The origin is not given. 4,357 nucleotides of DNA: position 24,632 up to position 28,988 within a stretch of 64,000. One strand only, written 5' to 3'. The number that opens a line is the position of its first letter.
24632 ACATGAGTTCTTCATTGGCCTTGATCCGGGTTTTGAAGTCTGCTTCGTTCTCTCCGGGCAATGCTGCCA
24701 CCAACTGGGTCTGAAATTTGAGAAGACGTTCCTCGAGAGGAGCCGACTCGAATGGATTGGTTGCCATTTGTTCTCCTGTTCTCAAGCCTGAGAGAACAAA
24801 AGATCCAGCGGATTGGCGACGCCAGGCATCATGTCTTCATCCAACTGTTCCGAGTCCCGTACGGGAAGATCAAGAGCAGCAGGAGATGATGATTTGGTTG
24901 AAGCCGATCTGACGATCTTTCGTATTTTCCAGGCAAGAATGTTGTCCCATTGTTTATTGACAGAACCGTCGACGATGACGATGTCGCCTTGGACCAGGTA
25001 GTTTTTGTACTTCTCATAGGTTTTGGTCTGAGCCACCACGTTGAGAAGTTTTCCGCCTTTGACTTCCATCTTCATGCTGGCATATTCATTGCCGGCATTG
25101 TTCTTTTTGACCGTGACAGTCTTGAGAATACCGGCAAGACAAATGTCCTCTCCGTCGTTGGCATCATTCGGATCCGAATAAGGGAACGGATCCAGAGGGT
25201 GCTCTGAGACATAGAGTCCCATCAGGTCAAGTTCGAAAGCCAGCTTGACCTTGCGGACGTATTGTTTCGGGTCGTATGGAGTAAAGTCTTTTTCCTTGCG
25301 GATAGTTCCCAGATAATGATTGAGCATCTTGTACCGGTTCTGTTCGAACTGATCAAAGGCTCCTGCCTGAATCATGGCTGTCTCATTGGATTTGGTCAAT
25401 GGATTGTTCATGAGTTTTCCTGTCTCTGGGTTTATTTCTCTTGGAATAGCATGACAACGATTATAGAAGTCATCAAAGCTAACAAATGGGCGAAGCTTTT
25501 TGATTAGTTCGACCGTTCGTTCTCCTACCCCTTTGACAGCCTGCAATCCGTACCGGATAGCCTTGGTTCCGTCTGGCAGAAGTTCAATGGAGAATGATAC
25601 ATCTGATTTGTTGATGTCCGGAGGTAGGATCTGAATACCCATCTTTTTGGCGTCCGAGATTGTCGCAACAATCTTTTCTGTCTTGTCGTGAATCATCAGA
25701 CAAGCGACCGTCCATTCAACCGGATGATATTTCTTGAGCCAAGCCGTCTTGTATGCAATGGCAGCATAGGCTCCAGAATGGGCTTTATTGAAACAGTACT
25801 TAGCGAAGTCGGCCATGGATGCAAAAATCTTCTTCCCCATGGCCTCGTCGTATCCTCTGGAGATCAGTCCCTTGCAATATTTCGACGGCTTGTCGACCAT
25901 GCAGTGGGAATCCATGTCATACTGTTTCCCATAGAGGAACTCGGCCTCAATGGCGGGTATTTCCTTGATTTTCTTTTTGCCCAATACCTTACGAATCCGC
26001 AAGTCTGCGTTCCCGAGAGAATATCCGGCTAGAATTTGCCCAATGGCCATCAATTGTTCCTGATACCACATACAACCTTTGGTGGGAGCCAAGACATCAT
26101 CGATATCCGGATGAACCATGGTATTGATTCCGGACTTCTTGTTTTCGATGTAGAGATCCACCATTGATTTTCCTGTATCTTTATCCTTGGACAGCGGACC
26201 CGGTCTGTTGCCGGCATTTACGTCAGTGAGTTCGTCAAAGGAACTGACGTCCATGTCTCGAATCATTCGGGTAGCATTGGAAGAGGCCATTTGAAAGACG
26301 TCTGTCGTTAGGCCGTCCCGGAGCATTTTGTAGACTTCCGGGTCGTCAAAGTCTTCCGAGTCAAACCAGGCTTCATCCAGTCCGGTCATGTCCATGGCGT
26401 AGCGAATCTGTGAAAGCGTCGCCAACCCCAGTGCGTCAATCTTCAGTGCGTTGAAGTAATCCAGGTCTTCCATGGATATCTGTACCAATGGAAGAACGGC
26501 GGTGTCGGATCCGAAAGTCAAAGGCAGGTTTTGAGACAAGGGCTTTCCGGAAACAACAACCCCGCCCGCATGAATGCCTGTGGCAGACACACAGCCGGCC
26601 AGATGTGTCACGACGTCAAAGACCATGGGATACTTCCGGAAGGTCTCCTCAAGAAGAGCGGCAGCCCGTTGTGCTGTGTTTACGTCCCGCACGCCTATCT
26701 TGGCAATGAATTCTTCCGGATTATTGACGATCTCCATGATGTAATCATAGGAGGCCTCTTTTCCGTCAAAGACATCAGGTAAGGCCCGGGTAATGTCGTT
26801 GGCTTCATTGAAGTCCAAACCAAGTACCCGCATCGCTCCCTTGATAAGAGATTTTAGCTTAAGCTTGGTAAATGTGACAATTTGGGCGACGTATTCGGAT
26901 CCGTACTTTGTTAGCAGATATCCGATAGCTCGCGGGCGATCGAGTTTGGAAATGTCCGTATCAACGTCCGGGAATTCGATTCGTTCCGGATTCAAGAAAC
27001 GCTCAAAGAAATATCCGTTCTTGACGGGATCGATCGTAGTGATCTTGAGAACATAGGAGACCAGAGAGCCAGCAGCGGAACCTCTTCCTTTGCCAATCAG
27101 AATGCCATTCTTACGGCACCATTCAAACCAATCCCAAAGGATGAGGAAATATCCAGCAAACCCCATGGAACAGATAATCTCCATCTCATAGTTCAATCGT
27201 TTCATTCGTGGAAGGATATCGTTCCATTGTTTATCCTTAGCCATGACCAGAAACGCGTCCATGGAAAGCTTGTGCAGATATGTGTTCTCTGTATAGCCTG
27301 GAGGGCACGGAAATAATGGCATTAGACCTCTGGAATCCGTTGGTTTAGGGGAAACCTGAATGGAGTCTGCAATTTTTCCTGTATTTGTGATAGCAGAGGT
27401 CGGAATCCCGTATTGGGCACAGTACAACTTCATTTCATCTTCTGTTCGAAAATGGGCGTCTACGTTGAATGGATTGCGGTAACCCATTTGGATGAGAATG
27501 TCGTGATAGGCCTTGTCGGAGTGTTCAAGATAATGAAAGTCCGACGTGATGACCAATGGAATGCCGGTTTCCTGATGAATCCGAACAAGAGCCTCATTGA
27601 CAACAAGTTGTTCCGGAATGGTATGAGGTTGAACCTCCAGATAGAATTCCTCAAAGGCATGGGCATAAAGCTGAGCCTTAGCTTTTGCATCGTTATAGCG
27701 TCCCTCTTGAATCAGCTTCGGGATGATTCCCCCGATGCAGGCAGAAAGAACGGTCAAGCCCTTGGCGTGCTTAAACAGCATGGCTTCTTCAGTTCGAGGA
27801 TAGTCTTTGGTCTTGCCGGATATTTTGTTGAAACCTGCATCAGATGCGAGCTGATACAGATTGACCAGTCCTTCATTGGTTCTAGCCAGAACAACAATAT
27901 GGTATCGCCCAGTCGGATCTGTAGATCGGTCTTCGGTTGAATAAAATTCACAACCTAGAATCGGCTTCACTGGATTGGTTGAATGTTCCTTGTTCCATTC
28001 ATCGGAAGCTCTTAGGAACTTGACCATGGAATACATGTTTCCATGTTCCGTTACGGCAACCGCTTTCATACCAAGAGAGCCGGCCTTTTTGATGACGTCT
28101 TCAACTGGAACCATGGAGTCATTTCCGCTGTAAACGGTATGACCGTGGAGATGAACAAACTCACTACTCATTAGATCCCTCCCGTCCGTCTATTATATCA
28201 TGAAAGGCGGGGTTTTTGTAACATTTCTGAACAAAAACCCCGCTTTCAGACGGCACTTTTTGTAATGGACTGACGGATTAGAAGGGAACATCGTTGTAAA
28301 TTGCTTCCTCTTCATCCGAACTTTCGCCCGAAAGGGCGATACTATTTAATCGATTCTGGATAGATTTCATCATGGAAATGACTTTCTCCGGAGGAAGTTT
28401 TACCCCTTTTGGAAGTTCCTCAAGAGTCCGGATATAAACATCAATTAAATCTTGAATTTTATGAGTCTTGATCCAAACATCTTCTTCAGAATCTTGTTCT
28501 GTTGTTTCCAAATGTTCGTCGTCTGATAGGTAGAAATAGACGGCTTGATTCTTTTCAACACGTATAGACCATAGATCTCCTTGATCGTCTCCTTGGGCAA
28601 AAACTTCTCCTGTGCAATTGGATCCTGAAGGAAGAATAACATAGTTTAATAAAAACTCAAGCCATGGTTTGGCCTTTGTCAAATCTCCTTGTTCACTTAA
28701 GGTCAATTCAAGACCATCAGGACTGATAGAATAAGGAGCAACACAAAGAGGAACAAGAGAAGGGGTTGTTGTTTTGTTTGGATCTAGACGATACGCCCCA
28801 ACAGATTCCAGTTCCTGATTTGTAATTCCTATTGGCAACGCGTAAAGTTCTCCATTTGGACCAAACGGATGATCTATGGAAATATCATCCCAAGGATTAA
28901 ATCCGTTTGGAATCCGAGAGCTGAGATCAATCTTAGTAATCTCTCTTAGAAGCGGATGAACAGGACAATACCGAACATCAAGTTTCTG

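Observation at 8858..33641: Clamp-binding-like motif NPLDxL[F/L] recurs at the termini of at least six proteins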

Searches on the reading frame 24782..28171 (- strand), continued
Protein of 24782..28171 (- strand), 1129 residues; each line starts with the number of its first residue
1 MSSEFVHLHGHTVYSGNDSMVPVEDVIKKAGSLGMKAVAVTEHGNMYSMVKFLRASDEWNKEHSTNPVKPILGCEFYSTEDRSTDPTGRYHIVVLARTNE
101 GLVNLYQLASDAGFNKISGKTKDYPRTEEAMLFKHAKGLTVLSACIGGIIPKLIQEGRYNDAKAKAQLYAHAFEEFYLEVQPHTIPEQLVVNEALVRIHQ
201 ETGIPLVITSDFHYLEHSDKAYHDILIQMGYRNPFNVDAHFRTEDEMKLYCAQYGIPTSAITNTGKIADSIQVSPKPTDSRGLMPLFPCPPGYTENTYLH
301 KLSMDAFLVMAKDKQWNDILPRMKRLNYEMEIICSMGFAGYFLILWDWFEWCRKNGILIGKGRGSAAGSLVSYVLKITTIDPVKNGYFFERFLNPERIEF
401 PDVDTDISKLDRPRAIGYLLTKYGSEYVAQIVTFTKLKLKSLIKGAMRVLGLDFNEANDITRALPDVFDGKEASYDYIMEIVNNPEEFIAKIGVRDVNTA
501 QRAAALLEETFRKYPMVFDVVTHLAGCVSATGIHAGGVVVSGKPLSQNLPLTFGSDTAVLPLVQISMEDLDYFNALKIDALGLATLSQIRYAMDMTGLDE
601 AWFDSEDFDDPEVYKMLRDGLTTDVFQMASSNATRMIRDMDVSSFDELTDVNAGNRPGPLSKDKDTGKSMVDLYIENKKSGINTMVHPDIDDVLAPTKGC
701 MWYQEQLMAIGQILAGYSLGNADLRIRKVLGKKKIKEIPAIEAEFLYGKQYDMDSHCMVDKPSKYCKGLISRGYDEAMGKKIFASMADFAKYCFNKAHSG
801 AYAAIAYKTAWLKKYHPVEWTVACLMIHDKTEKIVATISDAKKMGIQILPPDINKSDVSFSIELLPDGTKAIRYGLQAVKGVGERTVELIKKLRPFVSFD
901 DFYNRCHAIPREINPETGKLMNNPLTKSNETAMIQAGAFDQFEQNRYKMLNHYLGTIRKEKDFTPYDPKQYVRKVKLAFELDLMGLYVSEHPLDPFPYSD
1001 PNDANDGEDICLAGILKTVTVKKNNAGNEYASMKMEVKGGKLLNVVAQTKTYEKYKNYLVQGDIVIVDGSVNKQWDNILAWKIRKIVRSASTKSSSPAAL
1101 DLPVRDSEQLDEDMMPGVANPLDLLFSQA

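Call 40: find_encoding_contigs(protein=P0006, flank=10000, max_places=4)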
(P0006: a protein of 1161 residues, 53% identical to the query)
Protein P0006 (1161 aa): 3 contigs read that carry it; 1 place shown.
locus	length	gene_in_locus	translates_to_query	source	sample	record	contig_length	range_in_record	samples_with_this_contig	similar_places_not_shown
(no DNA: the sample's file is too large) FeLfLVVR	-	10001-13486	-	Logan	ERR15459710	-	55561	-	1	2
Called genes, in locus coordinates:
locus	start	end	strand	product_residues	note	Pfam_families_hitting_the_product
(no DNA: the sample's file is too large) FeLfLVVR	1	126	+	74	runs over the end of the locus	-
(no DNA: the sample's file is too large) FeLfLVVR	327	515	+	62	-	-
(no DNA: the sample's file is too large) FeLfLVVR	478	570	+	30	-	-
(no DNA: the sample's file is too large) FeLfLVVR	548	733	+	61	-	-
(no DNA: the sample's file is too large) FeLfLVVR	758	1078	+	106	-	-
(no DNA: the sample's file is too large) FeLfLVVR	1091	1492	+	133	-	PF12844:HTH_19, PF13443:HTH_26 (weak), PF13560:HTH_31, PF01381:HTH_3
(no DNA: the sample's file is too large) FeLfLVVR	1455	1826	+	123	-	-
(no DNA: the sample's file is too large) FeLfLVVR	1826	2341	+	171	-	PF07275:ArdA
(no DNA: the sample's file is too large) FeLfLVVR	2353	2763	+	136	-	-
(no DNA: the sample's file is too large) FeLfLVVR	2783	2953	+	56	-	-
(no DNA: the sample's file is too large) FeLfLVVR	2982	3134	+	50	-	-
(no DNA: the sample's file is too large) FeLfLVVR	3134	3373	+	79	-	-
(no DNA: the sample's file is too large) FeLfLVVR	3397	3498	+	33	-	-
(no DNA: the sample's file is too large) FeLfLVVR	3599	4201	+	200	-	PF03167:UDG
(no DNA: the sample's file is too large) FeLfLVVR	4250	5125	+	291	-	-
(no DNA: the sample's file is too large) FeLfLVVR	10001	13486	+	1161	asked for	PF02811:PHP, PF07733:DNA_pol3_alpha, PF17657:DNA_pol3_finger, PF14579:HHH_6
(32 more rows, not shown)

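Call 61: find_related_loci(query=A5, collection=viral_contigs, flank=10000)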
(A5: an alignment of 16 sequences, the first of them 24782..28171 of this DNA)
Query A5 (1129 aa) in viral_contigs; peptide patterns used: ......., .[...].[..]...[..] (x = any residue, [..] = any of these).
202 stretches matched a pattern; 147 encode a relative of the query (tblastn E <= 1e-3); the best 80 are kept; 78 distinct loci.
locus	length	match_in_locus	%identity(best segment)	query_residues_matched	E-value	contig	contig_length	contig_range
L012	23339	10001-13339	46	1-1084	0e+0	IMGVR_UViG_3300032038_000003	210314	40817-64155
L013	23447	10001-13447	45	4-1127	0e+0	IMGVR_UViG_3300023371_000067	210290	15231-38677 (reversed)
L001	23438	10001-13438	46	4-1124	0e+0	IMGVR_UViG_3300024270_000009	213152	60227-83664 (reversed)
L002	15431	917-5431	47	45-1110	0e+0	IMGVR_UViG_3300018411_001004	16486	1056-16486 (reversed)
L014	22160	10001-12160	46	405-1111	0e+0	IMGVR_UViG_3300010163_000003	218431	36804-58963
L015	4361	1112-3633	45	405-1120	1e-149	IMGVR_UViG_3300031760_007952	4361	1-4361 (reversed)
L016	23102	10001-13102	30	1-1065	1e-136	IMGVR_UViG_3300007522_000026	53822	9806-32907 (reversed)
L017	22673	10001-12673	32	5-902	4e-122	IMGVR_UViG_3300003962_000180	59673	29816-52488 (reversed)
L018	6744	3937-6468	31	1-905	5e-119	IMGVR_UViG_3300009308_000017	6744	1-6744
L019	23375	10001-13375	47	5-1111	0e+0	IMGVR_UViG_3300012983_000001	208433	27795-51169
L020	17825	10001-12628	29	3-908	4e-114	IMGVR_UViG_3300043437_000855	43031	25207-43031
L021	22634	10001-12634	30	1-906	2e-111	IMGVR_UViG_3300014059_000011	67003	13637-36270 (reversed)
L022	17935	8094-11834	31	3-1071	5e-111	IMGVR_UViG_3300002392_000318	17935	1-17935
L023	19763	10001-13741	31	3-1071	5e-111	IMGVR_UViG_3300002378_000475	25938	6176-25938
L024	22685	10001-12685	31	4-905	1e-116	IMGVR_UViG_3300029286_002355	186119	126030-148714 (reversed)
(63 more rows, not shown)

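Call 75: find_encoding_contigs(protein=P0003, flank=10000, max_places=1)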
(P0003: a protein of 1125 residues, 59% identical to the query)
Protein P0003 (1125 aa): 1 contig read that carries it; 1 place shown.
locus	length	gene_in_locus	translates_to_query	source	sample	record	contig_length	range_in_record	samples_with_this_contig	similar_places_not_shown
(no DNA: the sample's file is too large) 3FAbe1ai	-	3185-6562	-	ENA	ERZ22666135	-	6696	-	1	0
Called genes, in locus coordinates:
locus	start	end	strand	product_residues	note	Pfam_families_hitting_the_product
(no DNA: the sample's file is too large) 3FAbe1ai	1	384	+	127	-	?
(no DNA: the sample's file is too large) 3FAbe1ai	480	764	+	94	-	PF00166:Cpn10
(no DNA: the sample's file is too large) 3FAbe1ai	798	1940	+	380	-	PF02768:DNA_pol3_beta_3 (weak)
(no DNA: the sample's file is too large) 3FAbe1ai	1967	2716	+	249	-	-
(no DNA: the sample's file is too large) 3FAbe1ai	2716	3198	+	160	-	-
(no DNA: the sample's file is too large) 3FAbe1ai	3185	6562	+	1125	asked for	PF02811:PHP, PF07733:DNA_pol3_alpha, PF17657:DNA_pol3_finger, PF14579:HHH_6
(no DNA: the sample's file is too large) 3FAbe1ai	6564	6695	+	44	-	?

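Call 76: find_encoding_contigs(protein=P0025, flank=10000, max_places=1)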
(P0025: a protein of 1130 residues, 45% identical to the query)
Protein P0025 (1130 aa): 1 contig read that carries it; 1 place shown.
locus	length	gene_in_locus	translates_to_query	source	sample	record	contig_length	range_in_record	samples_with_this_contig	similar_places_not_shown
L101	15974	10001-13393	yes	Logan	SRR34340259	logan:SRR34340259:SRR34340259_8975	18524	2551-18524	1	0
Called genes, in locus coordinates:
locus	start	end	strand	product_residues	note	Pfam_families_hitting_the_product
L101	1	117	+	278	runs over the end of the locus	PF14460:Prok-E2_D (weak)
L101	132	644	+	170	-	-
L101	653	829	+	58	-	-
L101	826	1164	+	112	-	-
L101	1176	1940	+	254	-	PF00899:ThiF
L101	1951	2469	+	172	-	-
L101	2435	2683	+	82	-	-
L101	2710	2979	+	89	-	-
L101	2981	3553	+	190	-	-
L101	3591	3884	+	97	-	-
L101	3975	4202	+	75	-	-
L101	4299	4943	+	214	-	-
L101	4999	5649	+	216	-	PF03167:UDG (weak)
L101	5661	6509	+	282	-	-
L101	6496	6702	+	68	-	-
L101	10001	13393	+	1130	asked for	PF02811:PHP, PF07733:DNA_pol3_alpha, PF17657:DNA_pol3_finger, PF14579:HHH_6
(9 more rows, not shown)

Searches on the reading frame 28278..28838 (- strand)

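Call 31: search_protein_families(library=pfam, proteins=[window:28278-28838:-], max_evalue=0.01)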
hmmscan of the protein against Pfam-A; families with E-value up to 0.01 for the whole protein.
window:28278-28838:- (186 aa): 1 family
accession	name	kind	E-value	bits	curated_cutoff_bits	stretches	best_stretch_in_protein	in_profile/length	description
PF02520.22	ANIS5_cation-bd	-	7.2e-05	23.3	29.3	1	98-170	3-75/109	SXP/RAL-2 family protein Ani s 5-like, metal-binding domain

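Call 80: search_protein_families(library=phrogs, proteins=[window:28278-28838:-], max_evalue=0.001)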
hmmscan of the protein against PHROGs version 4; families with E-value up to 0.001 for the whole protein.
window:28278-28838:- (186 aa): 0 families
